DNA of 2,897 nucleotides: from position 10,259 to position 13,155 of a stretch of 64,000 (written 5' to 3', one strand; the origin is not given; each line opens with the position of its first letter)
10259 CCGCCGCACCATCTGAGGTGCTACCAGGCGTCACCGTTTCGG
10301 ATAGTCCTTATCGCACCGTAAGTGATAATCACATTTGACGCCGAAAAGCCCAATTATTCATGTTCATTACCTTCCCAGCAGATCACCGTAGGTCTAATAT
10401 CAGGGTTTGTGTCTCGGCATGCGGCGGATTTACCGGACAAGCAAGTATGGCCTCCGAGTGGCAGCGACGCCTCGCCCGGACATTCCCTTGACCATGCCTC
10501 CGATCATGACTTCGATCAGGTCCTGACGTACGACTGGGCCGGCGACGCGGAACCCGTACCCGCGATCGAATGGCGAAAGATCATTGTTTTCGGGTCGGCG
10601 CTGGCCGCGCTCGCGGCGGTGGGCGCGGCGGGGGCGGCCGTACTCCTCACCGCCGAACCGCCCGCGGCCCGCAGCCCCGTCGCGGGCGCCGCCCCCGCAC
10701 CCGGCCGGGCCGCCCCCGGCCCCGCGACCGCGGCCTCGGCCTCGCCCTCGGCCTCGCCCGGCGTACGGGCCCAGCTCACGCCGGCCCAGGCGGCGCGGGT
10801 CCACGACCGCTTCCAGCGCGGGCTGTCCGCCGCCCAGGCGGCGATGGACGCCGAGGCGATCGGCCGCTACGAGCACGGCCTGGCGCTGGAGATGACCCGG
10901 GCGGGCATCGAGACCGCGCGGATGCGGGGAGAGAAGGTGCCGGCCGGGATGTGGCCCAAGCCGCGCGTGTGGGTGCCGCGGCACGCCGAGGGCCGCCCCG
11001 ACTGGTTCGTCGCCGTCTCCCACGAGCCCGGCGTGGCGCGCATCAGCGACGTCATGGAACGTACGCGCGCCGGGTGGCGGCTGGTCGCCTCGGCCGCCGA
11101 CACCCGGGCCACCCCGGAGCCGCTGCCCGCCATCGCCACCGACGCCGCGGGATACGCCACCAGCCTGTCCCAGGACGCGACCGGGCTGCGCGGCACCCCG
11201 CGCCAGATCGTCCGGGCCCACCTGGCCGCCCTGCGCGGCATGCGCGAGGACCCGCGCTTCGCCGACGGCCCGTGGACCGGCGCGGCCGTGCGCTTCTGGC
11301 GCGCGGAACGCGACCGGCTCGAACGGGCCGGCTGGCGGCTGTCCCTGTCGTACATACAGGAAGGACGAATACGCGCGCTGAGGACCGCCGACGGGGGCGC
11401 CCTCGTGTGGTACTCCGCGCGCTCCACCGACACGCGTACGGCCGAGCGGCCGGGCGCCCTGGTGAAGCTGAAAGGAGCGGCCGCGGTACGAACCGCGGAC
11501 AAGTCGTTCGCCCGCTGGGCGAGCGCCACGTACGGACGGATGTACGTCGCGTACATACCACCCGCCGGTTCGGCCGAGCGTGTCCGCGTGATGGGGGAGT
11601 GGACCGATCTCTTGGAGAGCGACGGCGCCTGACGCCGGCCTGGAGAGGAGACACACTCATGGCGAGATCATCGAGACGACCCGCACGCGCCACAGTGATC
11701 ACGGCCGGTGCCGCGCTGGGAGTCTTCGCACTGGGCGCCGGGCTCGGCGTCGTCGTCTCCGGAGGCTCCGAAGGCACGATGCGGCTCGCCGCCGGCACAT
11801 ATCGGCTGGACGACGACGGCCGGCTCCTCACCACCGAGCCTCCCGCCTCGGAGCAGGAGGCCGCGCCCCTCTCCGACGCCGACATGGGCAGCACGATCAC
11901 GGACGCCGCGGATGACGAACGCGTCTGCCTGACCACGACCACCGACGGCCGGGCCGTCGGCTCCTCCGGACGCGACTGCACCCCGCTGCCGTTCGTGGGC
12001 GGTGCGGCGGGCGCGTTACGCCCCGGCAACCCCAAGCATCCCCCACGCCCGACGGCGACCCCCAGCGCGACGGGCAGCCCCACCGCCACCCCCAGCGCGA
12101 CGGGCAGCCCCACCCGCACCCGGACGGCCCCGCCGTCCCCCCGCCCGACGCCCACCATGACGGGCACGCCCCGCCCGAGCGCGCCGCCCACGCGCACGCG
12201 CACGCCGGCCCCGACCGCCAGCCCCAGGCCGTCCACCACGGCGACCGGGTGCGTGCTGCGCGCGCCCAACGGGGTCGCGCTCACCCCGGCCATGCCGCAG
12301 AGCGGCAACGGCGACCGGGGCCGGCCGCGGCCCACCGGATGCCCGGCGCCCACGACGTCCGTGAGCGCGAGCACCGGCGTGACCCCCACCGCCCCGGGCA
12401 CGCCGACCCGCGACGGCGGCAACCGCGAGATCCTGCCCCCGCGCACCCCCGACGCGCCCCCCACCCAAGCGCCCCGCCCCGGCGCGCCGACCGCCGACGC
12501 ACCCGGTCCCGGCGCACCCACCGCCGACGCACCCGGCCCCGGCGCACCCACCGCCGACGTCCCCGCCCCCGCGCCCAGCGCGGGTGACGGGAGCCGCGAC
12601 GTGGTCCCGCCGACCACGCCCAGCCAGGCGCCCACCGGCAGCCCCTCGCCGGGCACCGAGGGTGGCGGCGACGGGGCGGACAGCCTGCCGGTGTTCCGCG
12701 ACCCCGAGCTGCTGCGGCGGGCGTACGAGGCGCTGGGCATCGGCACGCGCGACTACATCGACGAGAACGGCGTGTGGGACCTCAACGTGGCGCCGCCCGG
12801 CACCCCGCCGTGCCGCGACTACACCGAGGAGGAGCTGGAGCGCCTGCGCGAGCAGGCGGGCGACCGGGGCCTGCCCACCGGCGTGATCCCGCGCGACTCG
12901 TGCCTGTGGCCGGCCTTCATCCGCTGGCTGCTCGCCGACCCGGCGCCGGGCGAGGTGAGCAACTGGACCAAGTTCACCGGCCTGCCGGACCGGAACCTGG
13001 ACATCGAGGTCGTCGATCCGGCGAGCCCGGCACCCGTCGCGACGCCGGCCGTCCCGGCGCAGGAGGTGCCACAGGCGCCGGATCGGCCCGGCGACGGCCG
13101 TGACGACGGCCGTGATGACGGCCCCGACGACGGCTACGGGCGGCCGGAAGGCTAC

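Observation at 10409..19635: Seven-gene translationally coupled envelope operon built around a MinD/ParA-like ATPase, an anti-sigma-like zinc-finger membrane protein, two mucin-like PT-rich proteins and a GH16 glucanase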

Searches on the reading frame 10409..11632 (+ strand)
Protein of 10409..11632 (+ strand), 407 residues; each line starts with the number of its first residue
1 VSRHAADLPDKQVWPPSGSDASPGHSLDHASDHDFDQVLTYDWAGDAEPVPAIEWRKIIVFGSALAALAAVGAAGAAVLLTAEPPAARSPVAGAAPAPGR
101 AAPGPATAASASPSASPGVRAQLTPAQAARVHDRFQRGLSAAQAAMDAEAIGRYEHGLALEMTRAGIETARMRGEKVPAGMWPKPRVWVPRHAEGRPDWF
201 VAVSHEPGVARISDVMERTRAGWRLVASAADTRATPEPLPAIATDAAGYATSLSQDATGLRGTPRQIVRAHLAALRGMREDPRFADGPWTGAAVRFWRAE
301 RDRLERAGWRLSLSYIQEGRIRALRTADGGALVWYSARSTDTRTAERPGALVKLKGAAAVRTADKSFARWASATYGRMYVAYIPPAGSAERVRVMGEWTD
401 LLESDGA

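Call 6: search_protein_families(library=pfam, proteins=[window:10409-11632:+], max_evalue=0.1)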
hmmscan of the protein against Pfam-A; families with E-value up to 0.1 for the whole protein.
window:10409-11632:+ (407 aa): 0 families

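Call 7: search_protein_families(library=ncbifam, proteins=[window:10409-11632:+], max_evalue=0.1)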
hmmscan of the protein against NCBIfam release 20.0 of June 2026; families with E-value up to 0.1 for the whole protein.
window:10409-11632:+ (407 aa): 1 family
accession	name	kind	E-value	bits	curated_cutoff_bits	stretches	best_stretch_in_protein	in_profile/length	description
NF053531.1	lipo_SCO2278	equivalog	3.7e-15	55.6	210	1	123-349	32-262/320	SCO2278 family lipoprotein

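Call 18: search_protein_families(library=pfam, proteins=[window:10619-11632:+], max_evalue=0.1)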
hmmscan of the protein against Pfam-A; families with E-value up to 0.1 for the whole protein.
window:10619-11632:+ (337 aa): 0 families

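Call 96: list_cluster_members(proteins=[window:10409-11629:+, window:11659-13221:+, window:13221-15155:+, window:17156-18883:+, window:18883-19632:+])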
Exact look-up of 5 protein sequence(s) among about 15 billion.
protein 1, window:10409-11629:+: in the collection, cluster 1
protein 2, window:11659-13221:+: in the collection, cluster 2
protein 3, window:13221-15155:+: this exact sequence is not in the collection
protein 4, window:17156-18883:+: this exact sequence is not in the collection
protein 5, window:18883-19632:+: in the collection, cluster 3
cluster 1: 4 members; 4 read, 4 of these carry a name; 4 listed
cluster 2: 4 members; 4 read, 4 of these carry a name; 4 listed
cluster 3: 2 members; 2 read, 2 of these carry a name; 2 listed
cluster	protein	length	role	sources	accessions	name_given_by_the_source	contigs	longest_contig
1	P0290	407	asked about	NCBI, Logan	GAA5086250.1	hypothetical protein GCM10023259_099160 [Thermocatellispora tengchongensis]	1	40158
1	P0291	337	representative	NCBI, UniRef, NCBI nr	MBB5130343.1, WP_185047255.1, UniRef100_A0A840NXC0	hypothetical protein HNP84_000031 [Thermocatellispora tengchongensis] | DUF8094 domain-containing protein n=1 Tax=Thermocatellispora tengchongensis TaxID=1073253 ... | hypothetical protein [Thermocatellispora tengchongensis]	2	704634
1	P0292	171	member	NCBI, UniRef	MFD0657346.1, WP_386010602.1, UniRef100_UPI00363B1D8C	hypothetical protein [Thermocatellispora tengchongensis] | hypothetical protein n=1 Tax=Thermocatellispora tengchongensis TaxID=1073253 ...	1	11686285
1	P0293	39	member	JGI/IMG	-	hypothetical protein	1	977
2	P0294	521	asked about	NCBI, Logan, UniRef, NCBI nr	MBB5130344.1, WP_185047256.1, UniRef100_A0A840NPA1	hypothetical protein HNP84_000032 [Thermocatellispora tengchongensis] | Uncharacterized protein n=1 Tax=Thermocatellispora tengchongensis TaxID=1073253 ... | hypothetical protein [Thermocatellispora tengchongensis]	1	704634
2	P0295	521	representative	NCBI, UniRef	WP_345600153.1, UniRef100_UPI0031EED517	hypothetical protein [Thermocatellispora tengchongensis] | hypothetical protein n=1 Tax=Thermocatellispora tengchongensis TaxID=1073253 ...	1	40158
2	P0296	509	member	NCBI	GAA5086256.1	hypothetical protein GCM10023259_099170 [Thermocatellispora tengchongensis]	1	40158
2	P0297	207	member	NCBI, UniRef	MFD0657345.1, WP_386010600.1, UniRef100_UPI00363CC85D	hypothetical protein [Thermocatellispora tengchongensis] | hypothetical protein n=1 Tax=Thermocatellispora tengchongensis TaxID=1073253 ...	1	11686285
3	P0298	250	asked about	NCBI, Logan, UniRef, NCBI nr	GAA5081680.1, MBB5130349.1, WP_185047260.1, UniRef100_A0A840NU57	hypothetical protein HNP84_000037 [Thermocatellispora tengchongensis] | GH16 domain-containing protein n=2 Tax=Thermocatellispora tengchongensis TaxID=1073253 ... | glycoside hydrolase family 16 protein [Thermocatellispora tengchongensis]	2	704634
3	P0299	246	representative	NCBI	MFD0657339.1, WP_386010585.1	glycoside hydrolase family 16 protein [Thermocatellispora tengchongensis]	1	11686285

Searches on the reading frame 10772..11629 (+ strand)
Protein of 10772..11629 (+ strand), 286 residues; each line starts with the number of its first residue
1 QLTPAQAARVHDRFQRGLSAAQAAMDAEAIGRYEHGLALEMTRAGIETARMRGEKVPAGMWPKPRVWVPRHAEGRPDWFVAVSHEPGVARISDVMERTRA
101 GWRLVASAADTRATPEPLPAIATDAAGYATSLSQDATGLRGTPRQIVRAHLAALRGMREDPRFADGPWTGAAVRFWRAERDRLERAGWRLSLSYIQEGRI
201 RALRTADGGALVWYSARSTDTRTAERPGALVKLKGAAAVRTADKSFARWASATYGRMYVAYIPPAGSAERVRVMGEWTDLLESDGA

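Call 61: search_solved_structures(query=A3, max_evalue=10)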
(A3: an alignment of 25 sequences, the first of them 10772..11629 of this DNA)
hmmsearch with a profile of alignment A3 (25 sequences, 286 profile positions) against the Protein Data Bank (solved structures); distinct sequences matched with E-value up to 10: 65 (the best 60 are shown).
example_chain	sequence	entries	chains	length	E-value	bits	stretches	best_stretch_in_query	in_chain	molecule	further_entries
4adx_4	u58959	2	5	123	0.013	17.8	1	191-259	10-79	RPL34E | RPL34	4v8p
5ezx_A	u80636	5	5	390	0.025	16.9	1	127-178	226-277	Beta-secretase 1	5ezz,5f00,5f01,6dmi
3bra_A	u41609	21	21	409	0.028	16.8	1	127-178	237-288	Beta-secretase 1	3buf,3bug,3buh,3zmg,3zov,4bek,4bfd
4b1c_A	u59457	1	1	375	0.041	16.2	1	127-178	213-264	BETA-SECRETASE 1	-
2q15_A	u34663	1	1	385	0.041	16.2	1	127-178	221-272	Beta-secretase 1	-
2q11_A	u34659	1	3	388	0.041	16.2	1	127-178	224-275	Beta-secretase 1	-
2vie_A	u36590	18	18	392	0.042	16.2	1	127-178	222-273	BETA-SECRETASE 1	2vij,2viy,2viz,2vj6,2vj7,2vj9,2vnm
4b0q_A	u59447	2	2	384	0.043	16.1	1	127-178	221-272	BETA-SECRETASE 1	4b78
4b70_A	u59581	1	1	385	0.043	16.1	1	127-178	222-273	BETA-SECRETASE 1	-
4ewo_A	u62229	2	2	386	0.043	16.1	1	127-178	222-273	Beta-secretase 1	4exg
2fdp_A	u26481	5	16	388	0.043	16.1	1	127-178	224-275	Beta-secretase 1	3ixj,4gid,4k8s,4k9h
4b1d_A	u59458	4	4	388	0.043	16.1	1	127-178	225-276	BETA-SECRETASE 1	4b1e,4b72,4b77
4try_A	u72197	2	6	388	0.043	16.1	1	127-178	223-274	Beta-secretase 1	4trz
1sgz_A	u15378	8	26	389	0.044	16.1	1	127-178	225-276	Beta-secretase | Beta-secretase 1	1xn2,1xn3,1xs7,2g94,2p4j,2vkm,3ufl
3cib_A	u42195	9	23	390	0.044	16.1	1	127-178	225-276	Beta-secretase 1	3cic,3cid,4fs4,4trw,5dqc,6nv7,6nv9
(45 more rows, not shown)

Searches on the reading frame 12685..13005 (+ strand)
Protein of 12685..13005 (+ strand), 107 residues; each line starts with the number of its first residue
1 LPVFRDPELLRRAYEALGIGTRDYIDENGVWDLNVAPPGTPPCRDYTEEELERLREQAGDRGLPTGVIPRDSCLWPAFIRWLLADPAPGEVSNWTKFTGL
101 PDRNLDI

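Call 62: search_solved_structures(query=A4, max_evalue=10)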
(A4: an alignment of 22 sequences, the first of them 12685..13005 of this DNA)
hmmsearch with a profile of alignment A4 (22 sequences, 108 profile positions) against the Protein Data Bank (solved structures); distinct sequences matched with E-value up to 10: 1.
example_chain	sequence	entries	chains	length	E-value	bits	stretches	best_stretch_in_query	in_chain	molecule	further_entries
2za9_A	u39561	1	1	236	0.69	13.7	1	13-62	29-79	Alginate lyase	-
